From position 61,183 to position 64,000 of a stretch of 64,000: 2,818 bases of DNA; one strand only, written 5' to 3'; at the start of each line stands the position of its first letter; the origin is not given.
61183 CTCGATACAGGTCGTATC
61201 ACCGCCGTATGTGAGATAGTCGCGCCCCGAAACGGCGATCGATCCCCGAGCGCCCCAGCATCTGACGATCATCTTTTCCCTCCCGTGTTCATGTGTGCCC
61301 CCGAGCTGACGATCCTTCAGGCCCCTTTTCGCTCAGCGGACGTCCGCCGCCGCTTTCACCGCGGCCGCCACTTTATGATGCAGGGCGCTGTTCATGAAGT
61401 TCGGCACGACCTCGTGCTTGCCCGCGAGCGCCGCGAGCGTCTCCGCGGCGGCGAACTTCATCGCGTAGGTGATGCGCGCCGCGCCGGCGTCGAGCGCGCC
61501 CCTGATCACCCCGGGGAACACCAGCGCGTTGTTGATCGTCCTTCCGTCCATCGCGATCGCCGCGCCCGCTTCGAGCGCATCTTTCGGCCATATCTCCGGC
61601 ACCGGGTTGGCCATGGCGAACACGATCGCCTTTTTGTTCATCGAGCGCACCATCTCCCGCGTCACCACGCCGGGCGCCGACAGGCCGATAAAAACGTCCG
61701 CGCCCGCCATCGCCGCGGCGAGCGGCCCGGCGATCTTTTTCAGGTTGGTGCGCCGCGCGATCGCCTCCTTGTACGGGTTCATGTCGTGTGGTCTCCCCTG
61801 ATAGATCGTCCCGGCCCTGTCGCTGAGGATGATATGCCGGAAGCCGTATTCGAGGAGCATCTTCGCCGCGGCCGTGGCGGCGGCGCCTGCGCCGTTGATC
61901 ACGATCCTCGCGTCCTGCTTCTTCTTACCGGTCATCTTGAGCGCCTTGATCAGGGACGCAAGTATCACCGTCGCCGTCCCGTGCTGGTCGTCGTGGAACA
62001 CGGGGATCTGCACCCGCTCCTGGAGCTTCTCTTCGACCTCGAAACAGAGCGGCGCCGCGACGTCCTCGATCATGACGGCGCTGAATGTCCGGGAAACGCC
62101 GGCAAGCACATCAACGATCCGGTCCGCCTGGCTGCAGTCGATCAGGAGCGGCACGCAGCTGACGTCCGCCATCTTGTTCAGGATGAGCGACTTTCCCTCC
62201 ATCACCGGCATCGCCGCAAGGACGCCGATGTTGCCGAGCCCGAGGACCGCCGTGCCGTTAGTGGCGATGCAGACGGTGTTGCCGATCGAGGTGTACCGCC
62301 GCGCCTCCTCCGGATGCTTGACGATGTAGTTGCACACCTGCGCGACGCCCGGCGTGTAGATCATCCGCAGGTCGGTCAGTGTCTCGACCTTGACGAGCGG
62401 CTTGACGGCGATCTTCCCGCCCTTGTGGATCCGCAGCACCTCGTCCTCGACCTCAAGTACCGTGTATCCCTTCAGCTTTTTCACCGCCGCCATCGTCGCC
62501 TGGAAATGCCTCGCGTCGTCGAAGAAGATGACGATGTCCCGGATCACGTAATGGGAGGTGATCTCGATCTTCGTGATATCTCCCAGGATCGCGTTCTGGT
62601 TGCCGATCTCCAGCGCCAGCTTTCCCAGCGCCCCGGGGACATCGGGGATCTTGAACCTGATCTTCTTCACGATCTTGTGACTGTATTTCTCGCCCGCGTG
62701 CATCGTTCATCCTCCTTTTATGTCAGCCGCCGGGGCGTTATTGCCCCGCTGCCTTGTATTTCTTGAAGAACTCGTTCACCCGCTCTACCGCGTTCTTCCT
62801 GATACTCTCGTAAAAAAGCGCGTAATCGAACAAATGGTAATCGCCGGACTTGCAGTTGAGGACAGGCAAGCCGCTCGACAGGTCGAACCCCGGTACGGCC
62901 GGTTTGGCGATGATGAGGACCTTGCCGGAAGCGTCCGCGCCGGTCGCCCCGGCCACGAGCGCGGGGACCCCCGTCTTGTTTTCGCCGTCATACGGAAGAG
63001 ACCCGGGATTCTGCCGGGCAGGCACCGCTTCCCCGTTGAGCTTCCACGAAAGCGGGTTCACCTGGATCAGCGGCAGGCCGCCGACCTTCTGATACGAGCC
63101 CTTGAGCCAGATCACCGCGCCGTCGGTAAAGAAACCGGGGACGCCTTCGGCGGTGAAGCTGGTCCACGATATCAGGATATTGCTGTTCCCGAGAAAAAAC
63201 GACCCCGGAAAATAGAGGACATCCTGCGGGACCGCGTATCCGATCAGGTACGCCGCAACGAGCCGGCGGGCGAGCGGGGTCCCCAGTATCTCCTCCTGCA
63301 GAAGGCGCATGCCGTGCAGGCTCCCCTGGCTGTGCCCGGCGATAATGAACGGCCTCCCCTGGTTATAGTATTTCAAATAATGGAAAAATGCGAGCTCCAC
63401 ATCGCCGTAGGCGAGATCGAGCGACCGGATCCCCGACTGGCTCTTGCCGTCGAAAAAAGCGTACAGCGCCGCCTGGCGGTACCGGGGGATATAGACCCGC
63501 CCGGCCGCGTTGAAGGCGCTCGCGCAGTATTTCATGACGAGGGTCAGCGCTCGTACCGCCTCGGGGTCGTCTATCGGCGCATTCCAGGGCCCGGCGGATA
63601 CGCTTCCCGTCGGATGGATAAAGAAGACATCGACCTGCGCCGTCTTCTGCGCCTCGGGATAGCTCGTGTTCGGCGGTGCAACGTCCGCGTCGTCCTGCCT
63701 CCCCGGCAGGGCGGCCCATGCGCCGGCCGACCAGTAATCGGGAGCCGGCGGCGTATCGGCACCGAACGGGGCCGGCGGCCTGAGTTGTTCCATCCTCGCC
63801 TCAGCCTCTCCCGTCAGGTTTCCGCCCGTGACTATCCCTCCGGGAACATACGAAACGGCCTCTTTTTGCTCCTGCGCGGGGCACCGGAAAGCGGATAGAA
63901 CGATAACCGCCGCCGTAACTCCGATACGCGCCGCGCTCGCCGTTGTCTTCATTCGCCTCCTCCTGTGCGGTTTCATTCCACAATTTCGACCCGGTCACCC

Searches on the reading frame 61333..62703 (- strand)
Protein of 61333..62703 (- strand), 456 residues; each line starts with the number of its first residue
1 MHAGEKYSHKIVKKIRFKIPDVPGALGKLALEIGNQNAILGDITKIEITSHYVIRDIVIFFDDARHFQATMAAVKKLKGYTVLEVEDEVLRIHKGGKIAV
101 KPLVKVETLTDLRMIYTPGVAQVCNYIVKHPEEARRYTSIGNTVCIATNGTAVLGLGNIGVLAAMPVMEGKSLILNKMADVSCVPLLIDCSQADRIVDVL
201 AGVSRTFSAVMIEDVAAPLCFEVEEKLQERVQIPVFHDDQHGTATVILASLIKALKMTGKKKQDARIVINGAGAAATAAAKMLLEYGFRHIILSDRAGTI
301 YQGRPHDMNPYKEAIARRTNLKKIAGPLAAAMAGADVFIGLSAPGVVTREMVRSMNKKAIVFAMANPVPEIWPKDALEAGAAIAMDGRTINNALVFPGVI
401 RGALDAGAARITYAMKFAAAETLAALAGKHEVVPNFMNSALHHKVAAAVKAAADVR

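Call 38: search_protein_families(library=pfam, proteins=[window:61333-62703:-], max_evalue=0.0001)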
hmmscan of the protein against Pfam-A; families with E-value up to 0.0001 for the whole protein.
window:61333-62703:- (456 aa): 4 families
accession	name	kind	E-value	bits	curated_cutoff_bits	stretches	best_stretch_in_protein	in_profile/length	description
PF00390.24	malic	-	7.8e-21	75.1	23.1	1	105-227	13-181/182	Malic enzyme, N-terminal domain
PF03949.21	Malic_M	-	8.6e-18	65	23.5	1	242-433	3-231/258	Malic enzyme, NAD binding domain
PF00208.27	ELFV_dehydrog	-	5.6e-06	26.7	23.4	1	246-325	13-93/241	Glutamate/Leucine/Phenylalanine/Valine dehydrogenase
PF01262.27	AlaDh_PNT_C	-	1.1e-05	25.4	23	1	259-365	21-129/214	Alanine dehydrogenase/PNT, C-terminal domain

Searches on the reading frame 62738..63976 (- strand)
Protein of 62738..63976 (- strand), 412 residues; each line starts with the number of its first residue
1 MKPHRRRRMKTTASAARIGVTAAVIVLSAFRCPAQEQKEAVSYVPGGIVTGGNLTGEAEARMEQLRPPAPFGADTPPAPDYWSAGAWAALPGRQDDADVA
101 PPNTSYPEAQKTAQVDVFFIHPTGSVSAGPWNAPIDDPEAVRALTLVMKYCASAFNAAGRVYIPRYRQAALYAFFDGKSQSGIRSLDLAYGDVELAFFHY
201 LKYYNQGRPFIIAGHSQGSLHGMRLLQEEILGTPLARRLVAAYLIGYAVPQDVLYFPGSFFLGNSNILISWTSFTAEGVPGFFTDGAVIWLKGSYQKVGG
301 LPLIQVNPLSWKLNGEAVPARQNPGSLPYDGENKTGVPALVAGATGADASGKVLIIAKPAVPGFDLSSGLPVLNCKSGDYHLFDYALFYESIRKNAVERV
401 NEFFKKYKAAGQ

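Call 38: search_protein_families(library=pfam, proteins=[window:62738-63976:-], max_evalue=0.0001)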
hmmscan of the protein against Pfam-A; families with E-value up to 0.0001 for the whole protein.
window:62738-63976:- (412 aa): 1 family
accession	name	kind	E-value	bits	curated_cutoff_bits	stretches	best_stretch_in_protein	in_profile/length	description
PF11288.14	DUF3089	-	3.1e-51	174.3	23.4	1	115-312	1-205/207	Protein of unknown function (DUF3089)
